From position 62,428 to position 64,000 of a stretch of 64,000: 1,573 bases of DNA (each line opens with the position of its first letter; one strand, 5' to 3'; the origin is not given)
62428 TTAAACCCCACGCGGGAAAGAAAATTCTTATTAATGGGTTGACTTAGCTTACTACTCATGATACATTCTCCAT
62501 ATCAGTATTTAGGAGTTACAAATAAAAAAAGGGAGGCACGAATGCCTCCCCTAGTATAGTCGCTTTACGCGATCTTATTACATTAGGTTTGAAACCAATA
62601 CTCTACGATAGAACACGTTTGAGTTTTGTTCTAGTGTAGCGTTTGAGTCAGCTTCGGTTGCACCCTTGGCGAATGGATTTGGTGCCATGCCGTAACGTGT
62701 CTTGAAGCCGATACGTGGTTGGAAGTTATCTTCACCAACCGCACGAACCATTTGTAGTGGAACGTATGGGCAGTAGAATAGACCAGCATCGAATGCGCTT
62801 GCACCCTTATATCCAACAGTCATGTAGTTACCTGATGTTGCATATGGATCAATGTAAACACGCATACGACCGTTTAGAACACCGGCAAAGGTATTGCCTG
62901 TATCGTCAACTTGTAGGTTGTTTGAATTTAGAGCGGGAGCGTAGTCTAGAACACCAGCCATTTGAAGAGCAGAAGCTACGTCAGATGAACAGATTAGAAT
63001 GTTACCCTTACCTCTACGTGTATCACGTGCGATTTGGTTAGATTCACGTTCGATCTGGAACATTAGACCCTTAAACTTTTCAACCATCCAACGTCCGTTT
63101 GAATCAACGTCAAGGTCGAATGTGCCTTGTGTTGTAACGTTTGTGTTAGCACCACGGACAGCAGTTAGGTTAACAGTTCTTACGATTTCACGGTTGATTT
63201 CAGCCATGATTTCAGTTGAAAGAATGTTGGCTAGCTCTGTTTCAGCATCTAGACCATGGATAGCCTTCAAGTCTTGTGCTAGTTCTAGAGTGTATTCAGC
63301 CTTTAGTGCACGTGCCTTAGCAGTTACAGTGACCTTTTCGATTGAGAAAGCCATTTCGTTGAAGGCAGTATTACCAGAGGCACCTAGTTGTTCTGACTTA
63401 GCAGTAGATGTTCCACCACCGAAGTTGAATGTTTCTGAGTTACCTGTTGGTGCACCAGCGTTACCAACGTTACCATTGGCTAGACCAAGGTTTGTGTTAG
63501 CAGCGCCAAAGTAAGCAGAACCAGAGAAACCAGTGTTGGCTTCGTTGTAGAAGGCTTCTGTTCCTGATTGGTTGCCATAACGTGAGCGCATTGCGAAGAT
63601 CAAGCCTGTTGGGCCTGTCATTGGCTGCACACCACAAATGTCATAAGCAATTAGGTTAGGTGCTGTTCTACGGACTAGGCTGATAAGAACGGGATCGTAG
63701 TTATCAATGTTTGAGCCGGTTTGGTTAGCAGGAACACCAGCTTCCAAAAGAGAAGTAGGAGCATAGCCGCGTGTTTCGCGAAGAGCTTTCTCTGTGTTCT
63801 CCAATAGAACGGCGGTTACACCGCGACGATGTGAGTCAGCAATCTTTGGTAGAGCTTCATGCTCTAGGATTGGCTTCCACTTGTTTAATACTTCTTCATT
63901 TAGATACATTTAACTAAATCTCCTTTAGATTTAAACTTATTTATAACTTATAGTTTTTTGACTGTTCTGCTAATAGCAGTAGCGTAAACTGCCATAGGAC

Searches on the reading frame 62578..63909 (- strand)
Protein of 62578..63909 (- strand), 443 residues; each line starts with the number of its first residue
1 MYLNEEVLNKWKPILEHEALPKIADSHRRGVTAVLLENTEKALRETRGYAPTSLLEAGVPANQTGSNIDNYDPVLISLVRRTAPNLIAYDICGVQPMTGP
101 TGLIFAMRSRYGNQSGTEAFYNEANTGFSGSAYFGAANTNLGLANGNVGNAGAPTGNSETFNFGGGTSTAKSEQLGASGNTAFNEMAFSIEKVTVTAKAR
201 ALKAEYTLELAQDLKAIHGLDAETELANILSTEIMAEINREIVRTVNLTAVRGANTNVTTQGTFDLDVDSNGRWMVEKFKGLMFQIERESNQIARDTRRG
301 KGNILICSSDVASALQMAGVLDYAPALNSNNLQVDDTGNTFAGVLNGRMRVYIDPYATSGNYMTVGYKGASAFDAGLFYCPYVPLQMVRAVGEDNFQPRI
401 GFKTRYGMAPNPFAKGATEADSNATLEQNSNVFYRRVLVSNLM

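Call 29: search_protein_families(library=phrogs, proteins=[window:62578-63909:-], max_evalue=0.00001)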
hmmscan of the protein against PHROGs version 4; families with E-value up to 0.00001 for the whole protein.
window:62578-63909:- (443 aa): 1 family
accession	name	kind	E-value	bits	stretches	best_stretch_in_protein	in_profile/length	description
phrog_138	-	head and packaging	2.7e-169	564.9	1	4-443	3-444/444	major head protein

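Call 86: search_dna_similar(query=window:62578-63906:-, collection=phages, mode=protein, max_rows=8)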
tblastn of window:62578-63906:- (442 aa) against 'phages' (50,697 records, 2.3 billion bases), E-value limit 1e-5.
Records with a match: 2594; places in all: 4055; records where one place covers at least 80% of the query: 2458.
Best place of each record, by identity: 60-80% 90; <60% 2504.
By first word of the organism name: Escherichia 671; Synechococcus 389; Klebsiella 333; Salmonella 203; Vibrio 136; Shigella 89; Aeromonas 86; Acinetobacter 71; Cyanophage 61; Enterobacter 58; and 61 more.
By host as written in the record: - 466; Escherichia coli 282; Klebsiella pneumoniae 115; Synechococcus 107; Escherichia coli O157:H7 39; Synechococcus sp. 38; Salmonella enterica 29; Synechococcus sp. WH7803 28; and 576 more.
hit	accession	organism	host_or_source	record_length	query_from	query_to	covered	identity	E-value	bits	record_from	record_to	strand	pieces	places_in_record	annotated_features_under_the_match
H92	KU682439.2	Stenotrophomonas phage vB_SmaS-DLP_6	Stenotrophomonas maltophilia D1571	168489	1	442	100%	72.6%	0e+0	656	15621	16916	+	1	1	precursor of major head subunit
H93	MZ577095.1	Methylophilales phage Melnitz-1 EXVC043M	Methylophilales_sp._H5P1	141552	1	442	100%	64.3%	0e+0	573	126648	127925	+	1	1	hypothetical protein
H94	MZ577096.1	Methylophilales phage Melnitz-2 EXVC040M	Methylophilales_sp._H5P1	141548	1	442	100%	64.3%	0e+0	573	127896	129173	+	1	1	major capsid protein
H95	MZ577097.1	Methylophilales phage Melnitz EXVC044M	Methylophilales_sp._H5P1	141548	1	442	100%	64.3%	0e+0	573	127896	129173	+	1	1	major capsid protein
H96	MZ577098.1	Methylophilales phage Melnitz-3 EXVC039M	Methylophilales_sp._H5P1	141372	1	442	100%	64.3%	0e+0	573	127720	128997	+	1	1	major capsid protein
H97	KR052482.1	Sinorhizobium phage phiN3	Sinorhizobium meliloti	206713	2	442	100%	63.7%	3e-176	552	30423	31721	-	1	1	precursor of major head subunit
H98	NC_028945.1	Sinorhizobium phage phiN3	Sinorhizobium meliloti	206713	2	442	100%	63.7%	3e-176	552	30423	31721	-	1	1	major head protein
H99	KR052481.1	Sinorhizobium phage phiM19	Sinorhizobium meliloti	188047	2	442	100%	63.7%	5e-176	551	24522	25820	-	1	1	precursor of major head subunit | hypothetical protein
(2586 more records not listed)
